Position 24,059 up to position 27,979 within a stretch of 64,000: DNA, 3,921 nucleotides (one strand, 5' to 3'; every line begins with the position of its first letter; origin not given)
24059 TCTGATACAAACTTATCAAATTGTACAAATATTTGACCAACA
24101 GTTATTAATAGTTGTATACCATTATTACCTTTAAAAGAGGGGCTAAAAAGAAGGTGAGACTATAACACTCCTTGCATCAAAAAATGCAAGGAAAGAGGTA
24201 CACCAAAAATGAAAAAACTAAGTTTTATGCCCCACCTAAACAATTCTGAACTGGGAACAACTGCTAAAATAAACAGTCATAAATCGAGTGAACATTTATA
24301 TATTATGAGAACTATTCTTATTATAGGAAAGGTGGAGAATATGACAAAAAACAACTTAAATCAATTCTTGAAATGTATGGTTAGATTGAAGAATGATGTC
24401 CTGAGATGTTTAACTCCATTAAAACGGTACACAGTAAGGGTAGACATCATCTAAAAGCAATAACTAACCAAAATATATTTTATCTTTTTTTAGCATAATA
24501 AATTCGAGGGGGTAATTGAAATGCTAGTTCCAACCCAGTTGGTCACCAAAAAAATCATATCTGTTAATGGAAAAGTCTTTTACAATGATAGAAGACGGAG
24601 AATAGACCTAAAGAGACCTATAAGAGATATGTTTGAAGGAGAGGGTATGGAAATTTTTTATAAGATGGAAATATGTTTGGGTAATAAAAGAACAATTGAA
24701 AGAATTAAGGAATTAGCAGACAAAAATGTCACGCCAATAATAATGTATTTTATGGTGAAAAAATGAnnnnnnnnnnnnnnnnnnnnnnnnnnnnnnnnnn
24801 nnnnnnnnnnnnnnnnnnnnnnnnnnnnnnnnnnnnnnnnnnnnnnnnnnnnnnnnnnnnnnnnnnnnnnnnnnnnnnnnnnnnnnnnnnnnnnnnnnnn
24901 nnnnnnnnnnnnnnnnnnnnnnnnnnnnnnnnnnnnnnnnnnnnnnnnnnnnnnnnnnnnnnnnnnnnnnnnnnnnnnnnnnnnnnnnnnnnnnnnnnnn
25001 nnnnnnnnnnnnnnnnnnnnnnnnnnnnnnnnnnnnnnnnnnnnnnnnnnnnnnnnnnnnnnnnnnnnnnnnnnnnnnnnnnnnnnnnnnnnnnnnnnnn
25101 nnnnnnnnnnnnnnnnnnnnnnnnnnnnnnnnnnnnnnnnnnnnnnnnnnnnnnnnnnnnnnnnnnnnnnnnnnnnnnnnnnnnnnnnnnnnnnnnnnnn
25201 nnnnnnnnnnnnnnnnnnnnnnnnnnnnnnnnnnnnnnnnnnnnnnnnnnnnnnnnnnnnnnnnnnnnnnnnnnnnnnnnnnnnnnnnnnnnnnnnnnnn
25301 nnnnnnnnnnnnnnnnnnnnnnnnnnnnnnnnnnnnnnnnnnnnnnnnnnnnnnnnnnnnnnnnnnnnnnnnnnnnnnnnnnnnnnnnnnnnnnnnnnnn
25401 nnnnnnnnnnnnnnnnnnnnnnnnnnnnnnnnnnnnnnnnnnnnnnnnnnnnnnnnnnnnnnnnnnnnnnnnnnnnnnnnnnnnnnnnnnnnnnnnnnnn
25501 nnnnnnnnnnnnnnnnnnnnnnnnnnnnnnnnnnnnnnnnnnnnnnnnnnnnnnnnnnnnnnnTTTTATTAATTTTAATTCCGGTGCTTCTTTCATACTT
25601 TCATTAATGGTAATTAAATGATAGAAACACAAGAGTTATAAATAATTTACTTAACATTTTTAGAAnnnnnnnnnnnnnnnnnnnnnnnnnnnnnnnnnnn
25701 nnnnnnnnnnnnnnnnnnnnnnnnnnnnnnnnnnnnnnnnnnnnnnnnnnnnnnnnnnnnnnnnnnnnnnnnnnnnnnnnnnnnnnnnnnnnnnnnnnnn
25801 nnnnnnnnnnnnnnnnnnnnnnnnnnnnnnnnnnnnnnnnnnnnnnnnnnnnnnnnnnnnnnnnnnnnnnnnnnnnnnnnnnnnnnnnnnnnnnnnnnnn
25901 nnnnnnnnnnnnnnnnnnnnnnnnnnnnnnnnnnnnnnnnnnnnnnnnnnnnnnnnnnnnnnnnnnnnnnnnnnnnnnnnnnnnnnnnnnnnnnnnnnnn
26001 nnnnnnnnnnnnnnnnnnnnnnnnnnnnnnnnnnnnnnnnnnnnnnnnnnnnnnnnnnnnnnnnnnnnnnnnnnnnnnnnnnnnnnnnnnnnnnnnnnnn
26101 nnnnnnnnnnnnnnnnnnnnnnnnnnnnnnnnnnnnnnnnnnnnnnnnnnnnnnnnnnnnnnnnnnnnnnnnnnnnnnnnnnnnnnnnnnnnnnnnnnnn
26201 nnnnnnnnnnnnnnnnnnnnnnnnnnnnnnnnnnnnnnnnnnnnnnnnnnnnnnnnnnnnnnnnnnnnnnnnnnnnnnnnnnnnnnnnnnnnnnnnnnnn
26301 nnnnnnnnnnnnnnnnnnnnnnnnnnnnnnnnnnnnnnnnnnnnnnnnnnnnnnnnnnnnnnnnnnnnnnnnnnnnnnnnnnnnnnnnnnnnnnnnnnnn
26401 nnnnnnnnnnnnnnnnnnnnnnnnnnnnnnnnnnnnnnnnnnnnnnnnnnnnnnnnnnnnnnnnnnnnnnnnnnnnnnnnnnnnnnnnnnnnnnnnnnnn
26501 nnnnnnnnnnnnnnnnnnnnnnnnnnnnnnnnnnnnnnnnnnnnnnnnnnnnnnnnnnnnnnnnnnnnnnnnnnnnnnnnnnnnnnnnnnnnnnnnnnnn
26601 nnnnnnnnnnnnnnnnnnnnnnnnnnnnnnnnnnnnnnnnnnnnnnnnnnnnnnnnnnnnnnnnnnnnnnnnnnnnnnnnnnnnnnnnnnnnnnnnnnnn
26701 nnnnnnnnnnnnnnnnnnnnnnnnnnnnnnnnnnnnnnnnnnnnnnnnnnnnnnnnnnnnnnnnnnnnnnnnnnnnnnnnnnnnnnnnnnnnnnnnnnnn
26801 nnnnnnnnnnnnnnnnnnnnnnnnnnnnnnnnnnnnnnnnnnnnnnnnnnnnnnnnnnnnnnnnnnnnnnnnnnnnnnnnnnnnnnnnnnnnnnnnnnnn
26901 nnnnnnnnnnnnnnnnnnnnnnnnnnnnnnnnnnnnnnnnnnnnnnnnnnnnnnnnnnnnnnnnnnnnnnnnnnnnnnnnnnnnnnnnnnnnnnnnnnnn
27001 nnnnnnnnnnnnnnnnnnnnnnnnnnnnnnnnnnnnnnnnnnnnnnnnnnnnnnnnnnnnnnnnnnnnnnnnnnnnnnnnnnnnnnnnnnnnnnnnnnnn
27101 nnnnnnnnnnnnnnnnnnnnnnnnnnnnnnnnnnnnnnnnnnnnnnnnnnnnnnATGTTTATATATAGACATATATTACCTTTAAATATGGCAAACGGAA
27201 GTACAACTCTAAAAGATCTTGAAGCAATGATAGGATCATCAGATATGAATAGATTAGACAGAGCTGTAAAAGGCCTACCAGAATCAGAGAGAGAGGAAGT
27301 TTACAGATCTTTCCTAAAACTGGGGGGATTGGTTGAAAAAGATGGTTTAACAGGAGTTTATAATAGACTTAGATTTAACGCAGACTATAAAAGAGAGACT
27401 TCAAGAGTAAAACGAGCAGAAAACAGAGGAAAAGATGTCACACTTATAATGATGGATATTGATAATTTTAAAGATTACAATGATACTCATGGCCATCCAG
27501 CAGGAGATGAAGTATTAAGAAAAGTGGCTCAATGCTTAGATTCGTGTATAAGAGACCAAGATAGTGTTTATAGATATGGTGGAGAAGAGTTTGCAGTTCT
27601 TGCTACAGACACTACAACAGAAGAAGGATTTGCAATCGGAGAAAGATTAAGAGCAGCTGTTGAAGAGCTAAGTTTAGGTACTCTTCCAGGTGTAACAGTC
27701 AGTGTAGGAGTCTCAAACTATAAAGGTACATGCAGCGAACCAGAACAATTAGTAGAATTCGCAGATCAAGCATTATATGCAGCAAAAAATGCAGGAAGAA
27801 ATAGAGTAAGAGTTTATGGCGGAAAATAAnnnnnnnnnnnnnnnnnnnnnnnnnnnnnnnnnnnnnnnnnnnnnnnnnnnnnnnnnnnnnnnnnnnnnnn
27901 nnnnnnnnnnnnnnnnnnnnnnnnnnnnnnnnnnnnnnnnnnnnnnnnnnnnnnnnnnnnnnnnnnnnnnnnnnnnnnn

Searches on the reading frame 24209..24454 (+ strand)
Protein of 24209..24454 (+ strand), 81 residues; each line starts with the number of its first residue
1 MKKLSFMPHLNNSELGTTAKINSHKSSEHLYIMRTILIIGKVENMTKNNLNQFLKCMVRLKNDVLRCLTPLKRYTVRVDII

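Call 12: search_protein_families(library=pfam, proteins=[window:24209-24454:+], max_evalue=0.01)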
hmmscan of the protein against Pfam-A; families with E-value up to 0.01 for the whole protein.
window:24209-24454:+ (81 aa): 1 family
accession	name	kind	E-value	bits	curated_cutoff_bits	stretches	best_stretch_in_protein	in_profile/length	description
PF07735.22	FBA_2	-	0.0027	18.1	22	1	26-68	23-65/67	F-box associated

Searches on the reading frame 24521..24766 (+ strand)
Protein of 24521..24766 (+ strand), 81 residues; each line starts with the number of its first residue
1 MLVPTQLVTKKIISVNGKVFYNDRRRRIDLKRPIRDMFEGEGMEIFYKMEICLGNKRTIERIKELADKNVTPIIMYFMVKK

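Call 12: search_protein_families(library=pfam, proteins=[window:24521-24766:+], max_evalue=0.01)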
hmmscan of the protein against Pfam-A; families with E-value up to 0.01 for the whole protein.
window:24521-24766:+ (81 aa): 0 families

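Call 33: find_homologous_proteins(query=window:24521-24766:+, max_evalue=0.001)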
Query window:24521-24766:+ (81 aa): 32 proteins with E <= 0.001 among 32 candidates.
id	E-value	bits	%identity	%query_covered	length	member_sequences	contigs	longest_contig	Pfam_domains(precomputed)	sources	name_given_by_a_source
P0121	8.9e-46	170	100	100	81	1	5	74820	-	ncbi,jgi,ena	-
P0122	3.0e-31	124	72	99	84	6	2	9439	-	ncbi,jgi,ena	-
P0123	5.2e-30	120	68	99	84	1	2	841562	-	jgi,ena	-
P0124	1.8e-28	115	67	99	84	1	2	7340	-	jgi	-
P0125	4.8e-26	108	60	100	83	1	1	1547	-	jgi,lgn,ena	-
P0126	4.0e-25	105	60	100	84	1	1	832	-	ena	-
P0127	5.3e-25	104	67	91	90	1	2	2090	-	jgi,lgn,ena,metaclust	metaclust:\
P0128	3.5e-24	102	62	95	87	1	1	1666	-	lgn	-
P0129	2.2e-23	99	64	83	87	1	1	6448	-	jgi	-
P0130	6.1e-23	98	58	96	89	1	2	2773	-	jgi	jgi:hypothetical protein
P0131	1.1e-22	97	55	95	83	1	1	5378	-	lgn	-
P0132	2.9e-22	96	62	91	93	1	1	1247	-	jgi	jgi:hypothetical protein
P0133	3.5e-22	95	54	100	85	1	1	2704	-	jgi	-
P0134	5.7e-22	95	61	83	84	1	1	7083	-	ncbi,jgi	-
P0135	7.2e-22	94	58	95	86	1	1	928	-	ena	-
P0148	3.1e-18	83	57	86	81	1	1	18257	-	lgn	-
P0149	1.7e-17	81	57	83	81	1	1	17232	-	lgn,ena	-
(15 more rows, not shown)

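Call 34: find_encoding_contigs(protein=P0123, flank=10000, max_places=2)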
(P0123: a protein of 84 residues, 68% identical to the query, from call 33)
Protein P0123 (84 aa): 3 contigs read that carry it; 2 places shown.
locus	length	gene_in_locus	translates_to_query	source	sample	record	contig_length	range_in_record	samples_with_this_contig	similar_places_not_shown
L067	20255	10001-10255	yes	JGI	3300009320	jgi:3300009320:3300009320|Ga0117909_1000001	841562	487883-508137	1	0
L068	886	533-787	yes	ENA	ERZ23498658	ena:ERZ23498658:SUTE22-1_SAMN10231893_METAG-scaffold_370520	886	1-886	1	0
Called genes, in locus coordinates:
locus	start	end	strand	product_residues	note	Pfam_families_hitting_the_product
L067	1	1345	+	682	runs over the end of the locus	PF26589:DUF8186 (weak)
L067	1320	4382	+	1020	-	PF26593:TraC-like, PF11130:TraC_F_IV (weak), PF01935:DUF87, PF19044:P-loop_TraG, PF12846:AAA_10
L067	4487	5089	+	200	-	-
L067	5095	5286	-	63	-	PF01361:Tautomerase, PF14552:Tautomerase_2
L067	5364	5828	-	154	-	-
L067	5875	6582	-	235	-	PF03848:TehB (weak), PF05401:NodS, PF13489:Methyltransf_23, PF13679:Methyltransf_32 (weak), PF13847:Methyltransf_31, PF08241:Methyltransf_11, PF08242:Methyltransf_12, PF13649:Methyltransf_25, +2 more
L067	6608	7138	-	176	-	PF01966:HD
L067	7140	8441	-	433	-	PF02310:B12-binding, PF04055:Radical_SAM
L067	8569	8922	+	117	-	-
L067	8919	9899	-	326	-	PF01047:MarR (faint), PF08279:HTH_11 (faint), PF12802:MarR_2 (faint), PF13404:HTH_AsnC-type, PF13412:HTH_24, PF13404:HTH_AsnC-type, PF13412:HTH_24, PF01037:AsnC_trans_reg (weak), +2 more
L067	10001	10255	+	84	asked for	-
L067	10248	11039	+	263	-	PF08271:Zn_Ribbon_TF, PF00382:TFIIB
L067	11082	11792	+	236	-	PF16715:CDPS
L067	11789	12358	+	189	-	PF13489:Methyltransf_23, PF08241:Methyltransf_11, PF08242:Methyltransf_12, PF13649:Methyltransf_25, PF13847:Methyltransf_31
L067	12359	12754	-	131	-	-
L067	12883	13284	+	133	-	-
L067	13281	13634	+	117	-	-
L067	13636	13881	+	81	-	-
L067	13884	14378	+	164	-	-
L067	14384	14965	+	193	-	PF13875:DUF4202, PF01966:HD (faint)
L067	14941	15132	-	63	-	-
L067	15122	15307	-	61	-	-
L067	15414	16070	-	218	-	PF13489:Methyltransf_23, PF01209:Ubie_methyltran, PF08242:Methyltransf_12, PF08241:Methyltransf_11, PF13649:Methyltransf_25, PF13847:Methyltransf_31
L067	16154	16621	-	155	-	-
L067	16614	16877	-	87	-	-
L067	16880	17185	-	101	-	-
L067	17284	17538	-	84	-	-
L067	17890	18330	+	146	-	-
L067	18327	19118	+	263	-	PF00589:Phage_integrase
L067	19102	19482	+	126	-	PF01870:Hjc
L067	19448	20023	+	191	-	-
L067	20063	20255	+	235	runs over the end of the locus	PF16715:CDPS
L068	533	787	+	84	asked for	-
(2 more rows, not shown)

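Call 35: find_encoding_contigs(protein=P0148, flank=10000, max_places=2)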
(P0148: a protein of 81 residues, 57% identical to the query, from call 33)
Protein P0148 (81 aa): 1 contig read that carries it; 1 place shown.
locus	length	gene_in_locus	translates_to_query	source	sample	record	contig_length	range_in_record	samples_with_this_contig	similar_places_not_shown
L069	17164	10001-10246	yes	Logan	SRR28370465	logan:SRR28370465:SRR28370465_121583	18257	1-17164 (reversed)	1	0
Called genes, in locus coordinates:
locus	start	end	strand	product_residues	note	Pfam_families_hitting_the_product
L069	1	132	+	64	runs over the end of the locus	-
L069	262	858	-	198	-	-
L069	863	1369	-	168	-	-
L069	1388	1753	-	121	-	PF00072:Response_reg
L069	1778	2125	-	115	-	PF00072:Response_reg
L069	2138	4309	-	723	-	PF02743:dCache_1, PF00672:HAMP, PF00512:HisKA, PF02518:HATPase_c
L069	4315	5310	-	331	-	PF09084:NMT1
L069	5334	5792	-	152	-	-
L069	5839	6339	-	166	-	PF00571:CBS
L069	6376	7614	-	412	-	PF02743:dCache_1, PF00672:HAMP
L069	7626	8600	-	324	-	PF09084:NMT1, PF12974:Phosphonate-bd (weak)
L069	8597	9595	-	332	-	PF09084:NMT1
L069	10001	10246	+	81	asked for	-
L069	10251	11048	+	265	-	PF08271:Zn_Ribbon_TF, PF00382:TFIIB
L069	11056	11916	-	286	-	PF05175:MTS (weak)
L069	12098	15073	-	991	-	PF26593:TraC-like, PF11130:TraC_F_IV (faint), PF01935:DUF87, PF19044:P-loop_TraG, PF12846:AAA_10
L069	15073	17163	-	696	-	?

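Call 36: find_encoding_contigs(protein=P0149, flank=10000, max_places=2)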
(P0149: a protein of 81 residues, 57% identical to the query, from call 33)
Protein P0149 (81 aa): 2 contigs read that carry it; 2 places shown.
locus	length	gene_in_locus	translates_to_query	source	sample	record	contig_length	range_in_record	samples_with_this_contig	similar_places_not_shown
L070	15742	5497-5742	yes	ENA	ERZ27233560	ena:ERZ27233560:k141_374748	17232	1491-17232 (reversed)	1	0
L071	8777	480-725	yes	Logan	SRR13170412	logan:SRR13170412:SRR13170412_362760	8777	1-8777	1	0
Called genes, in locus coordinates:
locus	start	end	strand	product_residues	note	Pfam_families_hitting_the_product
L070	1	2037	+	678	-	?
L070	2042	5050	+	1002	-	PF26593:TraC-like, PF11130:TraC_F_IV (faint), PF01935:DUF87, PF19044:P-loop_TraG, PF12846:AAA_10 (weak)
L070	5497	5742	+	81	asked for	-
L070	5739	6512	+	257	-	PF08271:Zn_Ribbon_TF, PF00382:TFIIB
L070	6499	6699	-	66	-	-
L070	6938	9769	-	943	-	PF00580:UvrD-helicase, PF01443:Viral_helicase1 (faint), PF13245:AAA_19, PF13604:AAA_30 (faint), PF13361:UvrD_C, PF13538:UvrD_C_2 (faint), PF12705:PDDEXK_1, PF01930:Cas_Cas4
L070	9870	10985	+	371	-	PF00145:DNA_methylase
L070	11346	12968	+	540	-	PF01555:N6_N4_Mtase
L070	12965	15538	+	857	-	PF04851:ResIII, PF18766:SWI2_SNF2 (weak), PF00270:DEAD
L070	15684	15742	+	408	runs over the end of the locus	PF00589:Phage_integrase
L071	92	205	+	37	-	-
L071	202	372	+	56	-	-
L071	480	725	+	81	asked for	-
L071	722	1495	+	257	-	PF08271:Zn_Ribbon_TF, PF00382:TFIIB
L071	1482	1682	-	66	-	-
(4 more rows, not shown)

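Call 42: find_encoding_contigs(protein=P0122, flank=10000, max_places=3)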
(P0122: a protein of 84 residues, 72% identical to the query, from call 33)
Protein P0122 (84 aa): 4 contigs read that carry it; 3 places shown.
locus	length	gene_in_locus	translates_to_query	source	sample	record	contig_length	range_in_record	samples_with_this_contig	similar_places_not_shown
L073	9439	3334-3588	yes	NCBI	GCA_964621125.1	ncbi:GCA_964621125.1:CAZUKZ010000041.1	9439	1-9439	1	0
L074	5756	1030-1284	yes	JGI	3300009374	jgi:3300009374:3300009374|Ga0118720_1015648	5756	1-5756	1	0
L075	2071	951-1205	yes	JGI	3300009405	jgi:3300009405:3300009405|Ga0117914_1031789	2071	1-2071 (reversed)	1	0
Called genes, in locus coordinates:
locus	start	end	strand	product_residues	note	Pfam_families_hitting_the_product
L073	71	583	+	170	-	PF00589:Phage_integrase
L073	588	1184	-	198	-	-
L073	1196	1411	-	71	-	-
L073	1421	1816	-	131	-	-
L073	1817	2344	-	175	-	PF01047:MarR (faint), PF13404:HTH_AsnC-type, PF13412:HTH_24, PF01037:AsnC_trans_reg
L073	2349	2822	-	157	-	-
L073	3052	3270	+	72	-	-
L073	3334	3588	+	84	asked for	-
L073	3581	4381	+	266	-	PF08271:Zn_Ribbon_TF, PF01857:RB_B (faint), PF00382:TFIIB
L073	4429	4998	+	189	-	-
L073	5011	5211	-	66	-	-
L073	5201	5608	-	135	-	-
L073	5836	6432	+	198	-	PF11157:DUF2937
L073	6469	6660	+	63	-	-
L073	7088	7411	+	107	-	PF01978:TrmB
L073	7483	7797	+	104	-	-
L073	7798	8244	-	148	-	-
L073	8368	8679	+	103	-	-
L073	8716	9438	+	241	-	?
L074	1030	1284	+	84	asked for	-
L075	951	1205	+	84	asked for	-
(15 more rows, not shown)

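Call 46: search_solved_structures(query=A3, max_evalue=10)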
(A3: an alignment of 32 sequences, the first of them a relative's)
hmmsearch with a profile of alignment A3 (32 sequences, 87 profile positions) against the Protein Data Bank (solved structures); distinct sequences matched with E-value up to 10: 2.
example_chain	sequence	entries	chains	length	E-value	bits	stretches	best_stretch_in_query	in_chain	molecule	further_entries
2fb2_A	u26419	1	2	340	0.86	12.9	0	45-83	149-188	Molybdenum cofactor biosynthesis protein A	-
1tv7_A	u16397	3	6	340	1.3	12.4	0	45-83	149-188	Molybdenum cofactor biosynthesis protein A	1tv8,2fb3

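Call 47: search_protein_families(library=pfam, alignment_id=A3, max_evalue=10)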
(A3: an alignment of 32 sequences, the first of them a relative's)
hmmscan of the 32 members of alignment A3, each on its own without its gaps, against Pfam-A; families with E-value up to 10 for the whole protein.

A. member 1, P0121 (81 aa): 0 families

B. families by the number of members that match (of 32 scanned): 11 families
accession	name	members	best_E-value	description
PF20124.4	DUF6514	3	0.019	Family of unknown function (DUF6514)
PF13412.12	HTH_24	3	0.063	Winged helix-turn-helix DNA-binding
PF22451.2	NirdL-like_HTH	2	0.042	Siroheme decarboxylase NirDL-like HTH domain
PF07894.18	SACK1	1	0.022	Scaffolding anchor of CK1 domain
PF17295.7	DUF5348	1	0.039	Domain of unknown function (DUF5348)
PF03833.19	PolC_DP2_N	1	0.039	DNA polymerase II large subunit DP2, N-terminal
PF01365.27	RYDR_ITPR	1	0.089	RIH domain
PF14693.11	Ribosomal_TL5_C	1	0.12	Ribosomal protein TL5, C-terminal domain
PF12251.13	SNAPC3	1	0.12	snRNA-activating protein complex (SNAPc), subunit 3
PF13887.11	MYRF_ICA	1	0.2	Myelin regulatory factor ICA domain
PF00843.22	Arena_nucleocap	1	0.22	Arenavirus nucleocapsid N-terminal domain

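Call 50: predict_structure(alignment_id=A3)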
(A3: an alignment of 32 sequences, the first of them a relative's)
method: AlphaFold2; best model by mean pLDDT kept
length: 81 residues; sequences in the alignment: 32
mean_pLDDT: 75.1   pTM: 0.56
mean pLDDT of the five models: 75.1, 74.1, 73.0, 72.4, 70.0
residues with pLDDT >= 90: 10; 70-90: 47; 50-70: 20; < 50: 4
segments of 3 or more residues with pLDDT < 50: 1-4
pLDDT, mean of each block of 10 residues (from residue 1): 54 76 64 74 76 87 91 80 67
secondary structure, 60 per line:
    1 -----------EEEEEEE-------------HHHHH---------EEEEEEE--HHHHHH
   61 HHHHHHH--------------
elements in order: E12-18 H32-36 E46-52 H55-67

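Call 54: fold_search(model_id=the predicted structure, library=pdb)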
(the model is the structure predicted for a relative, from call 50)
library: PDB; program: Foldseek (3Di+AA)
matches with E <= 10: 53; with E <= 0.001: 0
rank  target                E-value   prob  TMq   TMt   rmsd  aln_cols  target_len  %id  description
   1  7t8s_N                1.1e+00  0.06  0.20  0.21  14.7        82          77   10  Light Harvesting complex phycoerythrin PE 566, from the cryptophyte Cryptomonas pyrenoidifera (released 2023-02-15)
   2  7t8s_B                1.3e+00  0.05  0.20  0.21  14.7        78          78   12  Light Harvesting complex phycoerythrin PE 566, from the cryptophyte Cryptomonas pyrenoidifera (released 2023-02-15)
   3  9kd9_B                1.9e+00  0.12  0.24  0.02  10.0        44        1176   20  The structure of RNA polymerase II elongation complex paused at N-5 state by actinomycin D. (released 2025-11-05)
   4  7oq4_B                2.1e+00  0.07  0.24  0.04  10.1        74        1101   12  Cryo-EM structure of the ATV RNAP Inhibitory Protein (RIP) bound to the DNA-binding channel of the host's RNA polymera (released 2021-08-25)
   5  7t7u_A                2.1e+00  0.05  0.24  0.24  16.2        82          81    8  Light Harvesting complex phycocyanin PC 630, from the cryptophyte Chroomonas sp. M1627 (released 2023-02-15)
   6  7ok0_B                2.4e+00  0.06  0.23  0.04  11.3        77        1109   12  Cryo-EM structure of the Sulfolobus acidocaldarius RNA polymerase at 2.88 A (released 2021-08-25)
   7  3j7y_W                2.9e+00  0.03  0.19  0.16  14.1        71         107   10  Structure of the large ribosomal subunit from human mitochondria (released 2014-10-15)
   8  9kd7_B                3.1e+00  0.09  0.24  0.02  10.1        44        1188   20  The structure of RNA polymerase II elongation complex paused at N-1 state by actinomycin D. (released 2025-11-12)
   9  9jph_C                3.1e+00  0.06  0.25  0.08   7.2        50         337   14  crRNA-guided surveillance (Csy) complex (released 2026-04-01)
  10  7tja_R                3.4e+00  0.04  0.25  0.28  14.9        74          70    4  Structure of the Light Harvesting Complex PE545 from Proteomonas sulcata (released 2022-04-20)
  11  8qhu_SY               3.4e+00  0.01  0.15  0.14  10.4        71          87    7  CRYO-EM STRUCTURE OF LEISHMANIA MAJOR 80S RIBOSOME : LM32Cs1C1 snoRNA overexpression (released 2025-02-12)
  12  7o4l_B                3.6e+00  0.10  0.25  0.25   9.6        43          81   21  Yeast TFIIH in the expanded state within the pre-initiation complex (released 2021-06-16)
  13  8jch_B                3.9e+00  0.10  0.24  0.02  10.4        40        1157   20  Cryo-EM structure of yeast Rat1-bound Pol II pre-termination transcription complex 1 (Pol II Rat1-PTTC1) (released 2024-01-31)
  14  9bbc_B                3.9e+00  0.06  0.27  0.09  11.6        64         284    3  TCR GDN detergent micelle (released 2024-10-02)
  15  7t7u_C                4.4e+00  0.03  0.22  0.25  13.8        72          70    8  Light Harvesting complex phycocyanin PC 630, from the cryptophyte Chroomonas sp. M1627 (released 2023-02-15)
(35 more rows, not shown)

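Call 90: fold_search(model_id=the predicted structure, library=viral)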
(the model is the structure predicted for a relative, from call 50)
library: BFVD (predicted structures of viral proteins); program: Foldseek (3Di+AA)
matches with E <= 10: 102; with E <= 0.001: 0
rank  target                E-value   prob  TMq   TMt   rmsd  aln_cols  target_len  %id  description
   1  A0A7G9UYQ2            1.2e+00  0.07  0.22  0.23   8.5        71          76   13  Uncharacterized protein [Streptomyces phage Faust]
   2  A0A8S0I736            1.4e+00  0.05  0.23  0.21   8.8        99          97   10  (no name in the UniProt tables at hand)
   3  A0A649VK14            1.6e+00  0.08  0.26  0.15  11.7        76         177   10  KTSC domain-containing protein [Microbacterium phage Megan]
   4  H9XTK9                1.7e+00  0.10  0.26  0.24   8.1        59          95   12  Polyprotein (Fragment) [Bat feces associated picorna-like virus SC3066]
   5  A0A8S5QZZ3            1.7e+00  0.06  0.25  0.24   5.6        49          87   18  Baseplate protein [Siphoviridae sp. ctyvQ1]
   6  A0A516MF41            1.8e+00  0.08  0.24  0.28  10.1        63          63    8  (no name in the UniProt tables at hand)
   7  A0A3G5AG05            2.0e+00  0.08  0.31  0.15  12.1        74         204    9  Uncharacterized protein [Solumvirus sp.]
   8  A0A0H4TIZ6            2.1e+00  0.06  0.28  0.31   9.5        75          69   15  Uncharacterized protein [Staphylococcus phage IME-SA119]
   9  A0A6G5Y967            2.2e+00  0.04  0.23  0.13  21.8        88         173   14  (no name in the UniProt tables at hand)
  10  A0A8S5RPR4            2.2e+00  0.02  0.14  0.11  17.4        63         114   13  Uncharacterized protein [virus sp. ctrcb4]
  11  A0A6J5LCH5            2.4e+00  0.06  0.28  0.14  20.2        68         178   13  Uncharacterized protein [uncultured Caudovirales phage]
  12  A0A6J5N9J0            2.6e+00  0.06  0.25  0.12  14.1        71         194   18  Uncharacterized protein [uncultured Caudovirales phage]
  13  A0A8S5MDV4            2.6e+00  0.02  0.14  0.07   9.0        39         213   18  Uncharacterized protein [Siphoviridae sp. ctYh54]
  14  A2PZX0                2.8e+00  0.08  0.30  0.26  12.0        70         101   17  GfV-C7-ORF3 [Ichnoviriform fumiferanae]
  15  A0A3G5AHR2            3.0e+00  0.06  0.26  0.08  13.4        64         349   11  Uncharacterized protein [Sylvanvirus sp.]
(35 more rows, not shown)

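Call 94: search_protein_representatives(alignment_id=A3)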
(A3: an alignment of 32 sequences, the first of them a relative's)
Query: 32 sequences, 87 profile positions. Proteins with E-value up to 0.001 (for the whole library): 57; up to 1e-10: 25; up to 1e-30: 2. The best 57 are listed.
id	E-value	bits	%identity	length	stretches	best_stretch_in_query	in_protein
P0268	2.0e-37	143.2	-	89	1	1-85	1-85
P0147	3.1e-35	136.2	-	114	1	4-85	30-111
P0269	3.9e-29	116.7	-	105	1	5-86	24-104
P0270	6.9e-29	115.9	-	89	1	5-85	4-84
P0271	1.5e-28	114.8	-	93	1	1-83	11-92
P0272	3.5e-27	110.4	-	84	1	3-82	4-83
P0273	2.9e-24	101.0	-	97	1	6-83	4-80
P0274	2.1e-23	98.3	-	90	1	4-85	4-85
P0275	3.5e-23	97.6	-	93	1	10-83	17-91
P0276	6.4e-23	96.8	-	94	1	6-61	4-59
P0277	4.8e-22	93.9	-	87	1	4-82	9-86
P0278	6.4e-22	93.5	-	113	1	4-62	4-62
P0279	1.4e-21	92.5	-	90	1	4-84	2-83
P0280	5.5e-21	90.6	-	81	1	15-84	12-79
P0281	1.0e-19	86.5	-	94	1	6-83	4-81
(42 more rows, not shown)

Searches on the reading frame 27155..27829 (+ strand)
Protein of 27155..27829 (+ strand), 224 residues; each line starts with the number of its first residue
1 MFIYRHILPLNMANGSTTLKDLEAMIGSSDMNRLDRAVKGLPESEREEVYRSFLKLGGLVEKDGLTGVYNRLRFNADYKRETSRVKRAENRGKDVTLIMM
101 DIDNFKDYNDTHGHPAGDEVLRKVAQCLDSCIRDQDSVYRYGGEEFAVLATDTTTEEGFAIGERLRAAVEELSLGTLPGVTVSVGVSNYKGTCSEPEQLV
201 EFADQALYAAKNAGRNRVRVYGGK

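Call 12: search_protein_families(library=pfam, proteins=[window:27155-27829:+], max_evalue=0.01)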
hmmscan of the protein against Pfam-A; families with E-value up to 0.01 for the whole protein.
window:27155-27829:+ (224 aa): 2 families
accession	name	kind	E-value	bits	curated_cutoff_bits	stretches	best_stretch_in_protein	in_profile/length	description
PF00990.26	GGDEF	-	9.9e-44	149.4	23.8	1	62-217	3-161/161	Diguanylate cyclase, GGDEF domain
PF24898.2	GGDEF_GdpP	-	0.0012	19.5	30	1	100-220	1-118/126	Cyclic-di-AMP phosphodiesterase GdpP-like, GGDEF domain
